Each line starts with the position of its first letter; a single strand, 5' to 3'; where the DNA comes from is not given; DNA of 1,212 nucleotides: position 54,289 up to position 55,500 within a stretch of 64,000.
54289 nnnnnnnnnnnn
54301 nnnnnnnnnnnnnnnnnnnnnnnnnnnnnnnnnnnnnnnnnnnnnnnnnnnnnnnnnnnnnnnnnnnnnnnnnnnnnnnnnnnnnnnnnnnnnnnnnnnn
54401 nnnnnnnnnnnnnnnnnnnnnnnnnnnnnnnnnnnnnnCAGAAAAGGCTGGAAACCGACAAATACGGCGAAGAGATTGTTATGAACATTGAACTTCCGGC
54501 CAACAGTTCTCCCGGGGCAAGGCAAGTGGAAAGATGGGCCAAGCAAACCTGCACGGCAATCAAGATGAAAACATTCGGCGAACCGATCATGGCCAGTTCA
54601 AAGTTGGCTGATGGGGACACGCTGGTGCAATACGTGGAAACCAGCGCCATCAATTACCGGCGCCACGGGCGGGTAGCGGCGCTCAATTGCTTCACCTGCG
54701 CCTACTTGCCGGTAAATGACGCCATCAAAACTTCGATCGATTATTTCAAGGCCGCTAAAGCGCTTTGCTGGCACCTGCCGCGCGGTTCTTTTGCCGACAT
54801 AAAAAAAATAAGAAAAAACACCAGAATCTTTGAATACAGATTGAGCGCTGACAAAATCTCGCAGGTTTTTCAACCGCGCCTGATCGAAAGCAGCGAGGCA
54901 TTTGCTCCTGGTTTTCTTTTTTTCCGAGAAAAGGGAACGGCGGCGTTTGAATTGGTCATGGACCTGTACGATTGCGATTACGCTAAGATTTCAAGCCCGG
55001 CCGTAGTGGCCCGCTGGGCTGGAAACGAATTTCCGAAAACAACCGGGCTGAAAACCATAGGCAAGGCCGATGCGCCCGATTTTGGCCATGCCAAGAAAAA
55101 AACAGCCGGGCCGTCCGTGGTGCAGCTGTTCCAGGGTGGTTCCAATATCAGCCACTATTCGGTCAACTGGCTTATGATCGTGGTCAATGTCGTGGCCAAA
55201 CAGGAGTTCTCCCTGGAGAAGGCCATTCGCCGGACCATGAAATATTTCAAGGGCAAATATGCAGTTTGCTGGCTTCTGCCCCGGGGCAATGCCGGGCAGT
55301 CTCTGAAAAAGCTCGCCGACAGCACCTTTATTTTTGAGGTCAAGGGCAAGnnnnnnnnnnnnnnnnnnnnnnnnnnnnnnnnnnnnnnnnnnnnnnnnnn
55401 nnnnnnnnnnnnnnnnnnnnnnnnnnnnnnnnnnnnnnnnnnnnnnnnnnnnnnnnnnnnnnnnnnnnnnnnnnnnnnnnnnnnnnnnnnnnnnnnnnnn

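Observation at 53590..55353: Spermidine synthase covalently fused to a divergent tandem pair of AdoMetDC-like modules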

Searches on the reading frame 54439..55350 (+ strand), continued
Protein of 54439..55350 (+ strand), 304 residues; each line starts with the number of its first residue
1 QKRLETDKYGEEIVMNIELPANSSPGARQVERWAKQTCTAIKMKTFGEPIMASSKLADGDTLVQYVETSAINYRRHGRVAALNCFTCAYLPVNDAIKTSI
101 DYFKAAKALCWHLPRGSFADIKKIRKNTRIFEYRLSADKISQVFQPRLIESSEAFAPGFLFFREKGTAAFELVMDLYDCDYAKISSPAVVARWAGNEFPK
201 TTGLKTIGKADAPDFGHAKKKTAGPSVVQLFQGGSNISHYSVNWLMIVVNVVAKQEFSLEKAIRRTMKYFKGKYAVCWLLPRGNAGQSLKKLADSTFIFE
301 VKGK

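Call 65: find_encoding_contigs(protein=P0045, flank=8000, max_places=3)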
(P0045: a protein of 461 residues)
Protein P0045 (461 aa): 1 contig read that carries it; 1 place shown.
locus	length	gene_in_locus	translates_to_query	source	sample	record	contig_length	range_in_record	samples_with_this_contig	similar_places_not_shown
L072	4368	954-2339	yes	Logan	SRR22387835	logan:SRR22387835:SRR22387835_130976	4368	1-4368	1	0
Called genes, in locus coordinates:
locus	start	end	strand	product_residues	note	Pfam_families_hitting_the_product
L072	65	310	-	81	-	-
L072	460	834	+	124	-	PF02675:AdoMet_dc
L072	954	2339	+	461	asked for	PF17284:Spermine_synt_N, PF01564:Spermine_synth, PF02675:AdoMet_dc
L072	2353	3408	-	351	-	PF00089:Trypsin, PF10459:Peptidase_S46 (faint), PF13365:Trypsin_2, PF13180:PDZ_2, PF17820:PDZ_6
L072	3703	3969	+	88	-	-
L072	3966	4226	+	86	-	PF15738:YafQ_toxin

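Call 78: find_homologous_proteins(query=L056:10970-12055:+, max_evalue=1e-10)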
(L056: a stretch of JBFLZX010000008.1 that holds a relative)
Query L056:10970-12055:+ (362 aa): 43 proteins with E <= 1e-10 among 6640 candidates.
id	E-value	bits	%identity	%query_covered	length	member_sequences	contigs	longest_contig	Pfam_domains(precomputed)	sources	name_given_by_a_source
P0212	4.1e-238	807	100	100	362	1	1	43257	PF02675.22,PF01564.24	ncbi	ncbi:MAG: adenosylmethionine decarboxylase [Patescibacteria group bacterium]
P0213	2.5e-205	699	86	99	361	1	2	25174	PF02675.22,PF01564.24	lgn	-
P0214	2.1e-190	650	81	96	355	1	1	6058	PF02675.22,PF17284.8,PF01564.24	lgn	-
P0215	3.5e-183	627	76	98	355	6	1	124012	PF02675.22,PF17284.8,PF01564.24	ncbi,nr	ncbi:MAG: adenosylmethionine decarboxylase [Patescibacteria group bacterium]|nr:adenosylmethionine d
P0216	1.0e-181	622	77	96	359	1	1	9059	PF02675.22,PF01564.24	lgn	-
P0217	6.9e-179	612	75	98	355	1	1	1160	PF02675.22,PF17284.8,PF01564.24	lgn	-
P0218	5.5e-173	593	74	96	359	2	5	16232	PF02675.22,PF17284.8,PF01564.24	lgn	-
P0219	1.3e-167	575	72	94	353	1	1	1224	PF02675.22,PF01564.24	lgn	-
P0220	6.8e-167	573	69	98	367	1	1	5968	PF02675.22,PF17284.8,PF01564.24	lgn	-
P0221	1.3e-163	562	69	97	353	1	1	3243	PF02675.22,PF17284.8,PF01564.24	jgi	jgi:S-adenosylmethionine decarboxylase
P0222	7.8e-159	546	68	98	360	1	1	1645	PF02675.22,PF17284.8,PF01564.24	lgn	-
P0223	4.5e-156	537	69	95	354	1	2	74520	PF02675.22,PF17284.8,PF01564.24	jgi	-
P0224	4.1e-155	534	68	96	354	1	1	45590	PF02675.22,PF17284.8,PF01564.24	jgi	jgi:S-adenosylmethionine decarboxylase proenzyme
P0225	3.0e-153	528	66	96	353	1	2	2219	PF02675.22,PF13649.13,PF01564.24,PF08242.19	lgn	-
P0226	2.5e-148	512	63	95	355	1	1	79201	PF02675.22,PF01564.24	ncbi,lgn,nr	ncbi:MAG: adenosylmethionine decarboxylase [bacterium]|nr:adenosylmethionine decarboxylase [bacteriu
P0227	3.3e-147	508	63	98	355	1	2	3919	PF02675.22,PF01564.24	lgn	-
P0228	3.8e-145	501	63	98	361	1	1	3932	PF02675.22,PF17284.8,PF01564.24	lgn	-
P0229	1.1e-144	500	63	98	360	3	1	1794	PF02675.22,PF17284.8,PF01564.24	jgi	jgi:S-adenosylmethionine decarboxylase proenzyme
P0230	2.6e-144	499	62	96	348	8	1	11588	PF02675.22,PF01564.24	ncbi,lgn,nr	ncbi:MAG: adenosylmethionine decarboxylase [Candidatus Magasanikbacteria bacterium]|nr:adenosylmethi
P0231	5.7e-142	491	60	97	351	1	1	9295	PF02675.22,PF01564.24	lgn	-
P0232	4.6e-140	485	63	95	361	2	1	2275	PF02675.22,PF17284.8,PF01564.24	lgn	-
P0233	8.6e-140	484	62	95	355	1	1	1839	PF02675.22,PF17284.8,PF01564.24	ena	-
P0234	8.8e-140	484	63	95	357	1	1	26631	PF02675.22,PF17284.8,PF01564.24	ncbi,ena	-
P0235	9.2e-140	484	61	97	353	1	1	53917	PF02675.22,PF17284.8,PF01564.24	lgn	-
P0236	2.4e-139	482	60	97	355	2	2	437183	PF02675.22,PF01564.24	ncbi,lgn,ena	-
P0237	5.1e-139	481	61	95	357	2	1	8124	PF02675.22,PF17284.8,PF01564.24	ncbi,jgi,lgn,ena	ncbi:MAG: adenosylmethionine decarboxylase [Candidatus Magasanikbacteria bacterium]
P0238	2.8e-138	479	62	95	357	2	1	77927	PF02675.22,PF17284.8,PF01564.24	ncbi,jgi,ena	ncbi:MAG: adenosylmethionine decarboxylase [Candidatus Magasanikbacteria bacterium]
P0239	3.1e-138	479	61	97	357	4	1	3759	PF02675.22,PF17284.8,PF01564.24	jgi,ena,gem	-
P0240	1.3e-125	437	56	95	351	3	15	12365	PF02675.22,PF17284.8,PF01564.24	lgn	-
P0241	6.5e-123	428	54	95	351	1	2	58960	PF02675.22,PF17284.8,PF01564.24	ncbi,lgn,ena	-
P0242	1.3e-116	408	60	83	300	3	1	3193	PF02675.22,PF17284.8,PF01564.24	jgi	-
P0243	1.1e-19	89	27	38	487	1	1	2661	PF02675.22,PF17284.8,PF01564.24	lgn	-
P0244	2.1e-16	78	33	22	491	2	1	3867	PF02675.22,PF17284.8,PF01564.24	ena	-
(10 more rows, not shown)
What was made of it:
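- Tried and rejected: So L056 is a genuine CPR genome that probably acquired the fusion horizontally, and the question of a separate SpeD in Aminicenantes stays open (call 78).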

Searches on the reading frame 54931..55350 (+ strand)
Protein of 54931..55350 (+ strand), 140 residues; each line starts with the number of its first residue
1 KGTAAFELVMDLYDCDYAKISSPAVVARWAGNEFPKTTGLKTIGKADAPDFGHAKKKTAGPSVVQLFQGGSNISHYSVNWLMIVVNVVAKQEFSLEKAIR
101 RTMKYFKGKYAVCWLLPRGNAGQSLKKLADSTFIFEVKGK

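Call 3: search_protein_families(library=pfam, proteins=[window:54931-55350:+], max_evalue=10)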
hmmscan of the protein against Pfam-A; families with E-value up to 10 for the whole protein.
window:54931-55350:+ (140 aa): 1 family
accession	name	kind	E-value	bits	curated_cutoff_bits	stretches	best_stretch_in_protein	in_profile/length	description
PF02675.21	AdoMet_dc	-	0.039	14.7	25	1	8-116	2-104/107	S-adenosylmethionine decarboxylase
